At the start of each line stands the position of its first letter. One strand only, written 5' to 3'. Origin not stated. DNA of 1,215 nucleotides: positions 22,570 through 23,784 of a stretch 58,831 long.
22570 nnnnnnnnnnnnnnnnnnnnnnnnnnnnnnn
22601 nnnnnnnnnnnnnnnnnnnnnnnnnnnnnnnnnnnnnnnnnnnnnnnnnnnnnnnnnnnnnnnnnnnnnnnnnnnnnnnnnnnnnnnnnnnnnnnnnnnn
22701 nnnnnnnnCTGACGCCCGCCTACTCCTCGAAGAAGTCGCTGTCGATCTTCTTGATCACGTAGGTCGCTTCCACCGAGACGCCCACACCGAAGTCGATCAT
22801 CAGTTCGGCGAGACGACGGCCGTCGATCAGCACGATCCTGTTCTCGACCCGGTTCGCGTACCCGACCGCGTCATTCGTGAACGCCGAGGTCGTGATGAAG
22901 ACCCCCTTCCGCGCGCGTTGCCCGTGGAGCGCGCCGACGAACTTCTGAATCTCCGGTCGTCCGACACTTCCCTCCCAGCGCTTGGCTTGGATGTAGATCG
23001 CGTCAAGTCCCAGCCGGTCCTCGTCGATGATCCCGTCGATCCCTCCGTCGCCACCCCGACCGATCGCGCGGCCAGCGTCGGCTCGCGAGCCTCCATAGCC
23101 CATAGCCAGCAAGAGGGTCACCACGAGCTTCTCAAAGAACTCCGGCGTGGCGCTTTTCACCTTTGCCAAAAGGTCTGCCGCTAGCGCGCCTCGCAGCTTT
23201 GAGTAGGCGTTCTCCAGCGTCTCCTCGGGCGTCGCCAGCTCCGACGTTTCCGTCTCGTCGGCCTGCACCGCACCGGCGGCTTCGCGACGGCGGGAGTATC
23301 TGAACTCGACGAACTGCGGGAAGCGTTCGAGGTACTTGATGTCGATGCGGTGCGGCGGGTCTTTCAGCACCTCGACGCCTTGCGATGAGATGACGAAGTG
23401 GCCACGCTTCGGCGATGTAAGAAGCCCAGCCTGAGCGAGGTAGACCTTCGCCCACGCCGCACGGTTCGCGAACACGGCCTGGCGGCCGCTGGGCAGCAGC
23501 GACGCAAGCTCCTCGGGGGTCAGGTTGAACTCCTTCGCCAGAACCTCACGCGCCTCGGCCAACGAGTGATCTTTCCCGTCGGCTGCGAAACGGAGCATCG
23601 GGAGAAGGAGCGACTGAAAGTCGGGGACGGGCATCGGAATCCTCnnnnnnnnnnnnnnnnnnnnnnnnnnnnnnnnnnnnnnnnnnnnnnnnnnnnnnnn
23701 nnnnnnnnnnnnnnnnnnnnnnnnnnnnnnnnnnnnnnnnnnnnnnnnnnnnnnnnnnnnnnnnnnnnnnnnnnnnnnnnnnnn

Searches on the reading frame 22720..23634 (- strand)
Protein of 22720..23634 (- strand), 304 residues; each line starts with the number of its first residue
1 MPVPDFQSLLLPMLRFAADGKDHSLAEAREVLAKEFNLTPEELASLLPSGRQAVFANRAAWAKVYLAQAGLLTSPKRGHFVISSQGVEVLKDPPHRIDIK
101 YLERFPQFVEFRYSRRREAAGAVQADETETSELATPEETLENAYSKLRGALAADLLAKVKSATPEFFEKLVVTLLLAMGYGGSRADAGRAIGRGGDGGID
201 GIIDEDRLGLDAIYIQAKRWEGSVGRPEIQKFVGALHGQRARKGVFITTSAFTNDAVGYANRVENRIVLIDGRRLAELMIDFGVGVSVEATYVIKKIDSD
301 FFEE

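Call 57: search_protein_families(library=pfam, proteins=[window:22720-23634:-], max_evalue=0.05)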
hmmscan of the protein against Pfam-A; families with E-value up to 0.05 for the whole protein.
window:22720-23634:- (304 aa): 4 families
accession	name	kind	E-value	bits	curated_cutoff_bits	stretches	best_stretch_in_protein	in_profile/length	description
PF04471.18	Mrr_cat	-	1.1e-37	129.1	21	1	160-279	2-115/115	Restriction endonuclease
PF14338.12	Mrr_N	-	1.2e-28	99.6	29.5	1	6-91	1-86/87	Mrr N-terminal domain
PF22722.2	NA-iREase1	-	1.9e-09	37.9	27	1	168-275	2-104/106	NACHT-associated inactive Restriction Endonuclease 1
PF13156.12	Mrr_cat_2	-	0.00023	21.5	22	1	194-282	27-117/127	Restriction endonuclease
